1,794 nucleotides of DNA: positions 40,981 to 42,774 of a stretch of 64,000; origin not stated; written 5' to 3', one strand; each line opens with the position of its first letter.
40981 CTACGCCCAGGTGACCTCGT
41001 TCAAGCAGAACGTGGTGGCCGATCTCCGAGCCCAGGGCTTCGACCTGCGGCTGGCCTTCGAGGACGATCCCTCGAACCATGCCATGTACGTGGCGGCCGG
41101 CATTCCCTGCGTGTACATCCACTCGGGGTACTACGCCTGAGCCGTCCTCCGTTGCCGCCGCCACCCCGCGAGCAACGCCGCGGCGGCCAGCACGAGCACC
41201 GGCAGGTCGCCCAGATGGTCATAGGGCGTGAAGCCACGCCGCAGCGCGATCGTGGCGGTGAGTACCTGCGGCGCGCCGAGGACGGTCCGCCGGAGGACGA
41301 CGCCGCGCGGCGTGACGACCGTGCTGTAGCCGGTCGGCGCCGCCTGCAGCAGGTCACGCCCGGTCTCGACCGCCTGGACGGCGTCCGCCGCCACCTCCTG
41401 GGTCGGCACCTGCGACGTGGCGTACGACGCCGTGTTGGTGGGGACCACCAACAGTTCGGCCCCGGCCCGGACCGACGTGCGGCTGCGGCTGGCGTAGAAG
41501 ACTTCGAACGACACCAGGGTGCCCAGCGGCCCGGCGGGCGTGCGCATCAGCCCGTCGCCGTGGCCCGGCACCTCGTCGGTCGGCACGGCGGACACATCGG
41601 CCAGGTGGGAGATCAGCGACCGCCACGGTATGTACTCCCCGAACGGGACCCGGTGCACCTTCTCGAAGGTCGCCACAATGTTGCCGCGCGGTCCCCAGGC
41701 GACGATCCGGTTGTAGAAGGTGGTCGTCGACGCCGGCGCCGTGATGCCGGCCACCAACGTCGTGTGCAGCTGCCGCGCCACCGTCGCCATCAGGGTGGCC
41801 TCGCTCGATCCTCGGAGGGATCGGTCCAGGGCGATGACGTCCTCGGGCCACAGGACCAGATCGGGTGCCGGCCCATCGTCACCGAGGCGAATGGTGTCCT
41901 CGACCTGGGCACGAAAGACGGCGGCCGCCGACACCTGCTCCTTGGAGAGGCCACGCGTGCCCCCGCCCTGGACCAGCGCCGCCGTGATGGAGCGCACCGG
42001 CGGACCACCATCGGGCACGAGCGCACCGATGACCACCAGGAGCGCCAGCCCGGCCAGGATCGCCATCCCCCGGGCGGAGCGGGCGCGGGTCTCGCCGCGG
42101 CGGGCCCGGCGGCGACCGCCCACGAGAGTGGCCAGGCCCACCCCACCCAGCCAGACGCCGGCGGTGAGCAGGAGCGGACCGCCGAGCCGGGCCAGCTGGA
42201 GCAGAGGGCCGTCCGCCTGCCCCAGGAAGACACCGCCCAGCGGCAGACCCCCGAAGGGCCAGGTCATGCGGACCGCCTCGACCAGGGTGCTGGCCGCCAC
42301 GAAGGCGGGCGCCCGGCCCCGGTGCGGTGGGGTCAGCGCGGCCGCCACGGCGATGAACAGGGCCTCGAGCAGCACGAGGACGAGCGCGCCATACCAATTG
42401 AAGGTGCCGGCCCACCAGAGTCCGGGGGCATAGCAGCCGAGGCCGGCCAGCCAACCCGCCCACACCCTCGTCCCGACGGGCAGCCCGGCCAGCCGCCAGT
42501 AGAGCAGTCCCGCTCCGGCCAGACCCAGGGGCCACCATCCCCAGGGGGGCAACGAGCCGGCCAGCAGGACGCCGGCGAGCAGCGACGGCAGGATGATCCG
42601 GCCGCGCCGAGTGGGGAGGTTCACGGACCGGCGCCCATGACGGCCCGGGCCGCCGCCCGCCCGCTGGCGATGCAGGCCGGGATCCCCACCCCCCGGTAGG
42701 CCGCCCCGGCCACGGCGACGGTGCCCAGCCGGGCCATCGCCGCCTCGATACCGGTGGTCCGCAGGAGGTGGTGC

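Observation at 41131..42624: Lnt homologue with no cysteine in its CN-hydrolase domain: catalytic triad reads Glu-Lys-Ser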

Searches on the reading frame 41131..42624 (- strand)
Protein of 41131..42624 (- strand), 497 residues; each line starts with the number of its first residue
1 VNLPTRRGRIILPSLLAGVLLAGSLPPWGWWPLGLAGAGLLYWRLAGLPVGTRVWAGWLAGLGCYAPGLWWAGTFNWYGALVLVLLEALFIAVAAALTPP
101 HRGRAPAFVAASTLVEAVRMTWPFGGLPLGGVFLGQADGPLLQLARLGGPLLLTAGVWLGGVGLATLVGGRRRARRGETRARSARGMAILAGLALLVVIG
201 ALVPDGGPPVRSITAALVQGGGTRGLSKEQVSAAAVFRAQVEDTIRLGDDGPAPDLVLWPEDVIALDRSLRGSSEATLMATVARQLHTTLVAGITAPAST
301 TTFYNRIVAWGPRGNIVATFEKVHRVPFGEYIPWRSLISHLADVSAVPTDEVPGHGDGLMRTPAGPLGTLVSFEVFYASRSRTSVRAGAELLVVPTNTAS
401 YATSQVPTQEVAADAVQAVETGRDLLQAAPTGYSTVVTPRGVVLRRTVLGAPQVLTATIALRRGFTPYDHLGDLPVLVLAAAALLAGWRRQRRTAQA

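Call 3: search_protein_families(library=pfam, proteins=[window:41131-42624:-], max_evalue=0.01)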
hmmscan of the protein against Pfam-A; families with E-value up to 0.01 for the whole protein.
window:41131-42624:- (497 aa): 2 families
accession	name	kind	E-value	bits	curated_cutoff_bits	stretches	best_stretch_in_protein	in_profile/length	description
PF20154.4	LNT_N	-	3.9e-15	56.8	27.1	1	17-159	1-155/159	Apolipoprotein N-acyltransferase N-terminal domain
PF00795.27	CN_hydrolase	-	6.6e-12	45.7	23.2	1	273-461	61-248/256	Carbon-nitrogen hydrolase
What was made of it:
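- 41131..42624 (-): Ser-type Lnt-family acyltransferase, 497 aa: N-terminal polytopic LNT_N domain, extracytoplasmic CN-hydrolase (nitrilase-like) domain, C-terminal TM helix. Pfam PF20154 + PF00795 (call 3).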

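Call 4: search_protein_families(library=ncbifam, proteins=[window:41131-42624:-], max_evalue=0.01)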
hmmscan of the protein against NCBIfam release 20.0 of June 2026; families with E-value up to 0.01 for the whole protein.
window:41131-42624:- (497 aa): 3 families
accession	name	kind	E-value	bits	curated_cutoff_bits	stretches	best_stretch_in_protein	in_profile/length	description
TIGR00546.1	lnt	equivalog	1.5e-51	175.8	132.9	1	70-442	18-394/395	apolipoprotein N-acyltransferase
NF040852.1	nitrile_Arch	equivalog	0.00022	20.4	500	0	264-324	56-115/262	nitrilase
NF033621.1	de_GSH_amidase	exception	0.0081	15.5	355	0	279-459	67-235/260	deaminated glutathione amidase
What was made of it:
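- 41131..42624 (-): TIGR00546 scores 175.8 bits against a cut-off of 132.9 (call 4).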

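Call 5: search_solved_structures(query=window:41131-42624:-, max_evalue=0.01, show_alignments=3)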
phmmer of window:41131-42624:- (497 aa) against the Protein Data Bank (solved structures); distinct sequences matched with E-value up to 0.01: 14.
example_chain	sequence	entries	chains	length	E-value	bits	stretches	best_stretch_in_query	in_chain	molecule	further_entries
5n6m_A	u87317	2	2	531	1.4e-19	73.5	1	13-486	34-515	Apolipoprotein N-acyltransferase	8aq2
5vrh_A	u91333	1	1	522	3.3e-11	45.8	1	8-492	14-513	Apolipoprotein N-acyltransferase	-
8b0m_A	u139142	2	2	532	3.8e-11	45.7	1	8-489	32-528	Apolipoprotein N-acyltransferase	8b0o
6q3a_A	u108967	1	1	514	7.3e-11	44.7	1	8-489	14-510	Apolipoprotein N-acyltransferase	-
6nwr_A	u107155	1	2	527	9.5e-11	44.3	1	8-492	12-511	Apolipoprotein N-acyltransferase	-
5vrg_A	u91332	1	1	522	1e-10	44.2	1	8-492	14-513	Apolipoprotein N-acyltransferase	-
5n6l_A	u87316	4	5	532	1.1e-10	44.1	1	8-489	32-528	Apolipoprotein N-acyltransferase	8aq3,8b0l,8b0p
5n6h_A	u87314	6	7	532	1.2e-10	44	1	8-489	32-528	Apolipoprotein N-acyltransferase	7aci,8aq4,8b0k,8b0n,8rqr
8q2p_A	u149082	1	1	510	1.9e-10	43.4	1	8-482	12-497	Apolipoprotein N-acyltransferase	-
5xhq_A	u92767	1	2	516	4.3e-10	42.1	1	7-482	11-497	Apolipoprotein N-acyltransferase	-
7ovg_A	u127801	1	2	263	0.00019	23.6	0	269-411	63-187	CN hydrolase domain-containing protein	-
6ypa_A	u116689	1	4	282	0.00023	23.2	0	269-411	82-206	CN hydrolase domain-containing protein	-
1j31_A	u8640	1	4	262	0.00034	22.7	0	269-410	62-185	Hypothetical protein PH0642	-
3ivz_A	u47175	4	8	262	0.0039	19.2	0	261-325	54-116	Nitrilase | Beta ureidopropionase (Beta-alanine synthase)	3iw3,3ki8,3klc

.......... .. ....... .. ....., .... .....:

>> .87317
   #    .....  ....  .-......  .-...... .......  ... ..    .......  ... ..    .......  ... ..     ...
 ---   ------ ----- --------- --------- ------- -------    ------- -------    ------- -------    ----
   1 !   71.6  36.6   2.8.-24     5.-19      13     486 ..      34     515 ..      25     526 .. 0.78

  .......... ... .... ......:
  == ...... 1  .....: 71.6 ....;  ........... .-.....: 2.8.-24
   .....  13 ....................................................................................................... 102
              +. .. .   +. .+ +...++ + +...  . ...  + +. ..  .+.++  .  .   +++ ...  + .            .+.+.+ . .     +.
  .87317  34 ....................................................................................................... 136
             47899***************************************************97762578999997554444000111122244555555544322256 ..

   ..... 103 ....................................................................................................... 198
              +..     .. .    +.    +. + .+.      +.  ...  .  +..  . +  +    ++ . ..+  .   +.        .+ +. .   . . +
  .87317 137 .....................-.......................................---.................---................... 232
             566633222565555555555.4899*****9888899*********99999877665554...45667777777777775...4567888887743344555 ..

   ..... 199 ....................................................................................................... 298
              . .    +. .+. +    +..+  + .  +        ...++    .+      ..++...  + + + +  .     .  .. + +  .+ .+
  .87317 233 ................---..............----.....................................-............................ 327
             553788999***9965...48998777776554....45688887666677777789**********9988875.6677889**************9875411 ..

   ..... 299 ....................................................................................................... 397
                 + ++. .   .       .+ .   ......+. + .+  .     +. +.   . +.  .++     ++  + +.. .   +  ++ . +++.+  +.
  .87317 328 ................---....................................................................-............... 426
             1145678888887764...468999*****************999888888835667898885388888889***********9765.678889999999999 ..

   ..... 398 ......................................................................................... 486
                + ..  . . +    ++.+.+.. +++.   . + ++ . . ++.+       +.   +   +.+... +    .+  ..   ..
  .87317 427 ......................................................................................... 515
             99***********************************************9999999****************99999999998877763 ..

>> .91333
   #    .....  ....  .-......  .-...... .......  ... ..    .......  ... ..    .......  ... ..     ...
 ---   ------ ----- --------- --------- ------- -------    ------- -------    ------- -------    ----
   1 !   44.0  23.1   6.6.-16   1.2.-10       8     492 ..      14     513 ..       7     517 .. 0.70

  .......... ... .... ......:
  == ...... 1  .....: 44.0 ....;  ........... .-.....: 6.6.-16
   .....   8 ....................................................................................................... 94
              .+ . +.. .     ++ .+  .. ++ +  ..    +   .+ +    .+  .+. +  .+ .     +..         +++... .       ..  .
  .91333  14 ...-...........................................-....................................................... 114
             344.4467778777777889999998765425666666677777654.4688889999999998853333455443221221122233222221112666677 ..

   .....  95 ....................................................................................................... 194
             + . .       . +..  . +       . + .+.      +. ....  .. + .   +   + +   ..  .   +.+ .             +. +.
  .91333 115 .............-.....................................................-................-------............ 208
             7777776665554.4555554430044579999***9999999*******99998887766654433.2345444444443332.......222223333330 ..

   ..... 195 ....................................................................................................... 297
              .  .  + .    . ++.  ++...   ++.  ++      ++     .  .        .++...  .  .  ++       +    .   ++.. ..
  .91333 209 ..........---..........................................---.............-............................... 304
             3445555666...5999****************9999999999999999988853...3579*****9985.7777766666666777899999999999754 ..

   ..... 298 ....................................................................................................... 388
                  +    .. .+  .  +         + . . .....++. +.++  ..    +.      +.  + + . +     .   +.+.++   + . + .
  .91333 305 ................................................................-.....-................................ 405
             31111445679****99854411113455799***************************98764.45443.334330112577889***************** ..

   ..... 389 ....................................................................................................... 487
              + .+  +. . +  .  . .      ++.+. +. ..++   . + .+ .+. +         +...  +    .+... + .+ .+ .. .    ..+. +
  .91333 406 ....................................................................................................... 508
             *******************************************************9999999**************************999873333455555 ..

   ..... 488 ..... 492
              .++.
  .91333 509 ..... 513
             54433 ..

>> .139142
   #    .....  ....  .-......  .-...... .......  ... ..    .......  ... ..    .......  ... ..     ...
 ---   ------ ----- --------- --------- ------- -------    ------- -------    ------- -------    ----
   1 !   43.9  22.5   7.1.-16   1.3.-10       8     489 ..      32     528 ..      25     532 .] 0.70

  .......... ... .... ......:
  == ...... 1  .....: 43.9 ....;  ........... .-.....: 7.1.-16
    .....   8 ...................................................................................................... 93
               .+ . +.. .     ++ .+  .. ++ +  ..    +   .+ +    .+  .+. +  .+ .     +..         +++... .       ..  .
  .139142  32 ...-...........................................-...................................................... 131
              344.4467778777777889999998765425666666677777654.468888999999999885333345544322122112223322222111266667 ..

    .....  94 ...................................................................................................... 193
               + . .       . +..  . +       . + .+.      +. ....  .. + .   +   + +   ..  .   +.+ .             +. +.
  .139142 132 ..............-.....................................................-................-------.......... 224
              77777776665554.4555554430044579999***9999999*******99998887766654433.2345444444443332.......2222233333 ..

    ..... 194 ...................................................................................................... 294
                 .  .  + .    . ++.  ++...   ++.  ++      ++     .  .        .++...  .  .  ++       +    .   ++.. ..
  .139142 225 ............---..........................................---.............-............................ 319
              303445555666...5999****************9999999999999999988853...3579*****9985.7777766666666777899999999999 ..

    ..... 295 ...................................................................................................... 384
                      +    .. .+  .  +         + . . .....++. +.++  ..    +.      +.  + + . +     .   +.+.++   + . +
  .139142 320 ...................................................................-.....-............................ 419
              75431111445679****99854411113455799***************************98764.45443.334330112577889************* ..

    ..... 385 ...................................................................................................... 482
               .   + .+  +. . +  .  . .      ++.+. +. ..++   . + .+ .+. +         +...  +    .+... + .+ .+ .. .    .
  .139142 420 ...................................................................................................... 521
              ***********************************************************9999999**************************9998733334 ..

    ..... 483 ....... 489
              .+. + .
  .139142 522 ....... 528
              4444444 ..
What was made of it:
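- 41131..42624 (-): Full-length alignment to solved Lnt (call 5).
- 41842..41844 (-): Codon for Glu261 (E. coli E267 equivalent, general base), in LVLWPED. Aligned in call 5.
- On Nitrilase (CN-hydrolase) superfamily: The nucleophile residue itself is Ser, not Cys (call 5).
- Checked: Query 'gtlvSFEvfy' lies opposite 'apyiCYEvvy', so Ser372 is at the nucleophile position, Glu261 at E267 and Lys322 at K335 (call 5).
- End-to-end alignment to solved Lnt, with S372 opposite the catalytic Cys (call 5). E. coli W237, reported as essential, is not conserved here (call 5), and Y388 is Phe.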
